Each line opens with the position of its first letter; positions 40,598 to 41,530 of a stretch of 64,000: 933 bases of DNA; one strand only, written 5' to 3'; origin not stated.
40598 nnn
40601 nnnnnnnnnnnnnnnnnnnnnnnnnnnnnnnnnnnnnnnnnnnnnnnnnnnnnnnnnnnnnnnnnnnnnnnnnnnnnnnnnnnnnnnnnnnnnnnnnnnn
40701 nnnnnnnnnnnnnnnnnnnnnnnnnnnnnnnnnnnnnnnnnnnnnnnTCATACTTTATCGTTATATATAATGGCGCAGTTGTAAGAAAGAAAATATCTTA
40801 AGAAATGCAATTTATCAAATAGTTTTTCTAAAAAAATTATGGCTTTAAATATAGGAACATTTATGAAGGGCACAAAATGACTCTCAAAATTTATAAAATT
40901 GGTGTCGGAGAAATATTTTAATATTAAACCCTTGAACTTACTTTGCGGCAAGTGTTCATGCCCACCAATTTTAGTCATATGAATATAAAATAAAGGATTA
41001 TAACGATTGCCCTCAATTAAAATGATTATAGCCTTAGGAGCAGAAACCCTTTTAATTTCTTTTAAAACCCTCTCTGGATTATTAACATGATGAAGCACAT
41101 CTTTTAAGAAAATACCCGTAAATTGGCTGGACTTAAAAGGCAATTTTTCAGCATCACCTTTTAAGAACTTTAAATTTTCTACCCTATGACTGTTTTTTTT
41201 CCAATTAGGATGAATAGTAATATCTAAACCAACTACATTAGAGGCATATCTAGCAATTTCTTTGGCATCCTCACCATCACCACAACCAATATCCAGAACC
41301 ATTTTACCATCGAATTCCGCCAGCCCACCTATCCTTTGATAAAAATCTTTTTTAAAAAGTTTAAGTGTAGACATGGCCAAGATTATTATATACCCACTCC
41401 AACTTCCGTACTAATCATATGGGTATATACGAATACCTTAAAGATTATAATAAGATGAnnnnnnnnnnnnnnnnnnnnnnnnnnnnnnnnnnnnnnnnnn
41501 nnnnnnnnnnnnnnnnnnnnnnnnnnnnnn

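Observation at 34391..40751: YfhO-like multi-TM proteins fused to discoidin (F5/8 type C)-like domains, three paralogs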

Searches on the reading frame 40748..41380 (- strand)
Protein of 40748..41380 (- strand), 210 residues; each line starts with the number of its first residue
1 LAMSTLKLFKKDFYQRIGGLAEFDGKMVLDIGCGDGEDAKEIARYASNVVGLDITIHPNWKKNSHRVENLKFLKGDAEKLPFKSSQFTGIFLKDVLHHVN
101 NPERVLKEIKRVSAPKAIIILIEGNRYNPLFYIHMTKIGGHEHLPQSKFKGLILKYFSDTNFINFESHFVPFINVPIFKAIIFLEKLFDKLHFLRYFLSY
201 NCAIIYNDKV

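Call 19: search_protein_families(library=pfam, proteins=[window:40748-41380:-], max_evalue=0.001)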
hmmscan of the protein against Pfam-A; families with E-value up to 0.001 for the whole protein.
window:40748-41380:- (210 aa): 7 families
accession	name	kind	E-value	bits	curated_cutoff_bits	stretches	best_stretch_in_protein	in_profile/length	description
PF08241.18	Methyltransf_11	-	3.3e-21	76.2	21.2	1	29-120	1-94/95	Methyltransferase domain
PF13847.12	Methyltransf_31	-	2.4e-17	63.4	27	1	24-126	3-114/145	Methyltransferase domain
PF13649.12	Methyltransf_25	-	4.1e-16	59.9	27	1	28-115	1-95/97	Methyltransferase domain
PF13489.12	Methyltransf_23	-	2.4e-14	53.8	27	1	11-123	10-118/164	Methyltransferase domain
PF08242.18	Methyltransf_12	-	1.1e-10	42.6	30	1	29-117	1-96/98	Methyltransferase domain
PF01209.24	Ubie_methyltran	-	8.7e-07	29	20.1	1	7-126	33-156/233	ubiE/COQ5 methyltransferase family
PF07021.18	MetW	-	1.4e-06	28.5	21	1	24-164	13-153/193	Methionine biosynthesis protein MetW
